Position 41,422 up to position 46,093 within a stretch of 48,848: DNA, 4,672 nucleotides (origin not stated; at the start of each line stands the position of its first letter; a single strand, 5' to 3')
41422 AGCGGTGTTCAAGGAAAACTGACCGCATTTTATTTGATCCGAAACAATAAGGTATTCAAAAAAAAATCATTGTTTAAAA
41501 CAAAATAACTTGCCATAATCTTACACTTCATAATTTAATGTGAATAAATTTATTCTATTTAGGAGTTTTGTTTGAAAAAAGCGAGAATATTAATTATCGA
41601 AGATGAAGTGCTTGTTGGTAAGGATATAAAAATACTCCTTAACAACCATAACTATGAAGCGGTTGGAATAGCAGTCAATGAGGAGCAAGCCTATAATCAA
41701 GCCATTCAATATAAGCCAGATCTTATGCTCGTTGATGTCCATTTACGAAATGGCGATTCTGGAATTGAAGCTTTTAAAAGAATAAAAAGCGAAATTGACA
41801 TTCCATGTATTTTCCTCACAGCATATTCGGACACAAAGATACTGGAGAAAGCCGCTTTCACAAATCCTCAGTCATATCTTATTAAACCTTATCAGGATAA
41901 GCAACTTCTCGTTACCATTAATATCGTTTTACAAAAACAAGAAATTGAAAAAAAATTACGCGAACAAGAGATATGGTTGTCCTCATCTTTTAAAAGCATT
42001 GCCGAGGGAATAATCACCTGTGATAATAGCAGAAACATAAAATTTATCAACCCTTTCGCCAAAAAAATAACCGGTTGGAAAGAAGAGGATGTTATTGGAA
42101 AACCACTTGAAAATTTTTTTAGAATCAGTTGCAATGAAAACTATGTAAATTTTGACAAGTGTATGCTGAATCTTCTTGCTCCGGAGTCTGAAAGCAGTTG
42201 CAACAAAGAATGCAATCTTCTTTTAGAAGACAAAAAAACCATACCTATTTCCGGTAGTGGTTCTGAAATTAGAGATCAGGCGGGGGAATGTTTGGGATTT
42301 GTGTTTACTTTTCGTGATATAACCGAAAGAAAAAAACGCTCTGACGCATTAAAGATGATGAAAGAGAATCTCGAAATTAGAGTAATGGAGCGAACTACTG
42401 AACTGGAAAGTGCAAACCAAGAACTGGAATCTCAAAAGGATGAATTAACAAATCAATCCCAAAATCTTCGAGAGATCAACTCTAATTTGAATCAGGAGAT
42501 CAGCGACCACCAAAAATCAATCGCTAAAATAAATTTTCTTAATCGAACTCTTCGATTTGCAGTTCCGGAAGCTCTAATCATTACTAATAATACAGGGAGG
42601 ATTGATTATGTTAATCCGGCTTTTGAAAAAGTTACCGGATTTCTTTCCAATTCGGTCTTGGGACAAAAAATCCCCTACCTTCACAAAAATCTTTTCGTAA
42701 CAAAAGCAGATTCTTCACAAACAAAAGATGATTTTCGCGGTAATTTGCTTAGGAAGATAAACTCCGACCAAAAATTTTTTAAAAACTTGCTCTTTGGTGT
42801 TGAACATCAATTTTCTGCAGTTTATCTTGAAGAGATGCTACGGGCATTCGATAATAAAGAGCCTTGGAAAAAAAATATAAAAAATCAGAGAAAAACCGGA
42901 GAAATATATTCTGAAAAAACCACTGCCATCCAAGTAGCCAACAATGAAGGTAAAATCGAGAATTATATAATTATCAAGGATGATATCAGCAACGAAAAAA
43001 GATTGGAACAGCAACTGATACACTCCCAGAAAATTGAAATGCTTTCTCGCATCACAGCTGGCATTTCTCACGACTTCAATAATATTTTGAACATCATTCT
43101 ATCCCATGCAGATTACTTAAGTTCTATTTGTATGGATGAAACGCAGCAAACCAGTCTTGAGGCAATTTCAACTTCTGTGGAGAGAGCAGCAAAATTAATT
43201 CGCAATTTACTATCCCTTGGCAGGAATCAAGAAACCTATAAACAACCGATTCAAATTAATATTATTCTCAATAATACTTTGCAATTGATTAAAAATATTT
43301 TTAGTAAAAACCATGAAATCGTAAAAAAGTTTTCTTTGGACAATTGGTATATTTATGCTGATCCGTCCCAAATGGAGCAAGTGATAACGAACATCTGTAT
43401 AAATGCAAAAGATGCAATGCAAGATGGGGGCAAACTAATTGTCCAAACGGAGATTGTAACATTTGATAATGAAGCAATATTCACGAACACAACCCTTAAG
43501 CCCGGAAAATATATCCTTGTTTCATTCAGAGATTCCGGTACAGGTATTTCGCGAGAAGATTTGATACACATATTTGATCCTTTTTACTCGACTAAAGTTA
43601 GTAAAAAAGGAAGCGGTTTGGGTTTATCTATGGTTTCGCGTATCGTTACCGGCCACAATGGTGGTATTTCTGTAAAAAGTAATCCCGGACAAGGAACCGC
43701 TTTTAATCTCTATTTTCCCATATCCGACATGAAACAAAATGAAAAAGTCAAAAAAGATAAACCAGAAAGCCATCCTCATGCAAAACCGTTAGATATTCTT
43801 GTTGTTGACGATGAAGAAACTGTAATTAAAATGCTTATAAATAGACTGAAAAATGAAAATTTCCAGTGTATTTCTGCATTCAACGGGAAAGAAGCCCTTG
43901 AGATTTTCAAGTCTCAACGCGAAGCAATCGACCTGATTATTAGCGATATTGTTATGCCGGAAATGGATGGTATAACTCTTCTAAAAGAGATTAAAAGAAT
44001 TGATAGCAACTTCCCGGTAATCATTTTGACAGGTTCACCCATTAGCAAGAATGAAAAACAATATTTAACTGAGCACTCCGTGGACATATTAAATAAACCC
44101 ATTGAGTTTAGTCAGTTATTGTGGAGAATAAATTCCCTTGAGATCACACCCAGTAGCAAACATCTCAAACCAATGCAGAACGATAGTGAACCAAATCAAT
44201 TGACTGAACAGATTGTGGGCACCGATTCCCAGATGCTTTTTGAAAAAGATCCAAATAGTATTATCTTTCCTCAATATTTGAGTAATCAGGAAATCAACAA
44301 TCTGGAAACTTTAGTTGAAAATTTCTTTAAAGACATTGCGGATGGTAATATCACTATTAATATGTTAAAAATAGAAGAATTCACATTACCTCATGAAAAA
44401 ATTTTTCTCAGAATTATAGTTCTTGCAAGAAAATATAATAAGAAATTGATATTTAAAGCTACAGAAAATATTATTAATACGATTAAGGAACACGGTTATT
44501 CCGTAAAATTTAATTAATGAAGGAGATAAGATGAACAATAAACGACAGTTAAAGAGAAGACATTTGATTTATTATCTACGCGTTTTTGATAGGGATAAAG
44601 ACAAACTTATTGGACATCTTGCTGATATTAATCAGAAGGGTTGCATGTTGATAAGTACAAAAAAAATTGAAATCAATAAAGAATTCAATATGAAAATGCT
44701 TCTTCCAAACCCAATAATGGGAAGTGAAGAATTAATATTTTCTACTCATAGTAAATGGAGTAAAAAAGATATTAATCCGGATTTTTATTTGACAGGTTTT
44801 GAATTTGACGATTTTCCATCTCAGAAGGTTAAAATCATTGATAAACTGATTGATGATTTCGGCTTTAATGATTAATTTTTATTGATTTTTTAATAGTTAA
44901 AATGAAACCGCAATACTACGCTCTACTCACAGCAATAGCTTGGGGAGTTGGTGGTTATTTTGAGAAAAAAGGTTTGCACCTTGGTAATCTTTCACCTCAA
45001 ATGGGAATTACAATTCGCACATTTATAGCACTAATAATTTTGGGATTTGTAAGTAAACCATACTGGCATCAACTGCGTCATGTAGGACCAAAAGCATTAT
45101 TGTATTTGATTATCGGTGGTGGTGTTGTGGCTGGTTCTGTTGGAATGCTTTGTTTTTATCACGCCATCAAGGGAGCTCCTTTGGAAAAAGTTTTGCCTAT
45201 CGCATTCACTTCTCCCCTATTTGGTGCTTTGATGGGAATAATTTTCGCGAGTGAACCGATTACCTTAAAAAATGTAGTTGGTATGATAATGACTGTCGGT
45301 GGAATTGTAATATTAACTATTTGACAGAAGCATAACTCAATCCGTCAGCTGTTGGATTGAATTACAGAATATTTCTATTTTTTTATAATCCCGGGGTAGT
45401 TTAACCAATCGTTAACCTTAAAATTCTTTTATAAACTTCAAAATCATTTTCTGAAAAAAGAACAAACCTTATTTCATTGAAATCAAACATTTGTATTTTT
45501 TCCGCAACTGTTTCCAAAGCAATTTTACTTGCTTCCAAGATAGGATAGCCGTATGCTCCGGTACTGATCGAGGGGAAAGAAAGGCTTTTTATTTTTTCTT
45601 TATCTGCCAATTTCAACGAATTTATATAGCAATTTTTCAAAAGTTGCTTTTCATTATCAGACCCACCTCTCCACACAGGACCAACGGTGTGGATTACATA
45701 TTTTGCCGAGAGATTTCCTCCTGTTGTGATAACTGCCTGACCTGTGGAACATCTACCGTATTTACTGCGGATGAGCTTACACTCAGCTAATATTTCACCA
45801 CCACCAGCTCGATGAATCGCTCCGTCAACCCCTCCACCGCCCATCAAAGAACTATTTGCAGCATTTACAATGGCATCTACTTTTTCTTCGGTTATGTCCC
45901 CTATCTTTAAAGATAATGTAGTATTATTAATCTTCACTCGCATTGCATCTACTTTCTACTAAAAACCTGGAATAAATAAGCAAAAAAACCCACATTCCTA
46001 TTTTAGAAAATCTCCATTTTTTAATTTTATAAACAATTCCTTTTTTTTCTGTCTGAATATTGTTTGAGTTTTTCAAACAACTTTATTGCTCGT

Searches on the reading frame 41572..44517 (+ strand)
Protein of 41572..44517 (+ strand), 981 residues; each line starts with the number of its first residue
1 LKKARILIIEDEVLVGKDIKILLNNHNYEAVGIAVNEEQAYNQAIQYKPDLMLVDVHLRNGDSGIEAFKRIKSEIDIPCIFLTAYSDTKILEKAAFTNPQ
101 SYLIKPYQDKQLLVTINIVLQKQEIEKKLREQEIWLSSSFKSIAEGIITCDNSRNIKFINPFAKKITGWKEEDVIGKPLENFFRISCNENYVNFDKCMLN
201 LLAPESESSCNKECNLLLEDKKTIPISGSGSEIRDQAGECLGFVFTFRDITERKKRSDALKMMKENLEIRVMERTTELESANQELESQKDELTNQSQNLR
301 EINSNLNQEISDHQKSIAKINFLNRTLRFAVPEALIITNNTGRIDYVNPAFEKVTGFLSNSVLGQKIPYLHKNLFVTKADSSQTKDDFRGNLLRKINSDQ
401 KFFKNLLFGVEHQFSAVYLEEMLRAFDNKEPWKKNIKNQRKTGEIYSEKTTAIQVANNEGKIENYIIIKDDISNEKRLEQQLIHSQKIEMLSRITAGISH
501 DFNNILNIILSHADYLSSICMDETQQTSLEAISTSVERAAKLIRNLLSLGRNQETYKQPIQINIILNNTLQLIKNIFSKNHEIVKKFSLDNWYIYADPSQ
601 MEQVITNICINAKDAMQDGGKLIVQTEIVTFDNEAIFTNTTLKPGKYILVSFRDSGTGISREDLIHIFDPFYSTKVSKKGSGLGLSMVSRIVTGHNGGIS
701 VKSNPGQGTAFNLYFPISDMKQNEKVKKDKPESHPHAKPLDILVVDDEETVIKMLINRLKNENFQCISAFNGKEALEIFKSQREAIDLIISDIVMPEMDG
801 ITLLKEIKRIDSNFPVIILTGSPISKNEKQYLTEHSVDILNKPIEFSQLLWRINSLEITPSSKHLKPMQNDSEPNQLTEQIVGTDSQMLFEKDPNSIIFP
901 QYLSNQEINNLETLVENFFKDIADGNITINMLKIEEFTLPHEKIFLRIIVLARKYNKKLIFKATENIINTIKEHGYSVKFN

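Call 19: search_protein_families(library=pfam, proteins=[window:41572-44517:+], max_evalue=0.0001)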
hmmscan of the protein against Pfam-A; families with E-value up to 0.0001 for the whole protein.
window:41572-44517:+ (981 aa): 9 families
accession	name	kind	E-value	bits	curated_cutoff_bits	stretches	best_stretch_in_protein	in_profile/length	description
PF00072.30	Response_reg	-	3.8e-42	143.4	30.2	2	742-853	1-110/111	Response regulator receiver domain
PF13426.13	PAS_9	-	4.5e-22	78.7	27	2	332-473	1-102/103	PAS domain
PF02518.31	HATPase_c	-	1.3e-20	74.3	26.4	1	597-717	2-109/111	Histidine kinase-, DNA gyrase B-, and HSP90-like ATPase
PF00989.32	PAS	-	2.5e-17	63.3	22.6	1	142-250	9-113/113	PAS fold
PF08448.16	PAS_4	-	6.3e-13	49.4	23.1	1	140-254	1-109/110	PAS fold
PF13188.13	PAS_8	-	1.9e-10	40.7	21.8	0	140-187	7-51/65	PAS domain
PF00512.31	HisKA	-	4.2e-09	36.8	26.9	1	491-554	2-65/66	His Kinase A (phospho-acceptor) domain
PF21370.4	PAS_GdpP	-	5.8e-07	30.2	27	0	146-181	15-48/90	Cyclic-di-AMP phosphodiesterase GdpP-like, PAS domain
PF08447.18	PAS_3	-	1.7e-05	25.4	25.6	0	158-244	3-86/89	PAS fold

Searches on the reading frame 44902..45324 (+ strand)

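Call 19: search_protein_families(library=pfam, proteins=[window:44902-45324:+], max_evalue=0.0001)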
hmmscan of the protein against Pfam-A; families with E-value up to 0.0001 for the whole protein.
window:44902-45324:+ (140 aa): 1 family
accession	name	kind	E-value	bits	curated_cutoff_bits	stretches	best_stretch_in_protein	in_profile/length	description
PF00892.27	EamA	-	7.7e-19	68.8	28.2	1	5-139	5-134/135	EamA-like transporter family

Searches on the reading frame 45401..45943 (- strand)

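Call 19: search_protein_families(library=pfam, proteins=[window:45401-45943:-], max_evalue=0.0001)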
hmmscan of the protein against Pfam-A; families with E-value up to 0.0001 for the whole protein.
window:45401-45943:- (180 aa): 1 family
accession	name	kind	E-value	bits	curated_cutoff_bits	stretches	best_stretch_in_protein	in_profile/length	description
PF01661.27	Macro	-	4.2e-47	159.4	22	1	26-142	1-118/118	Macro domain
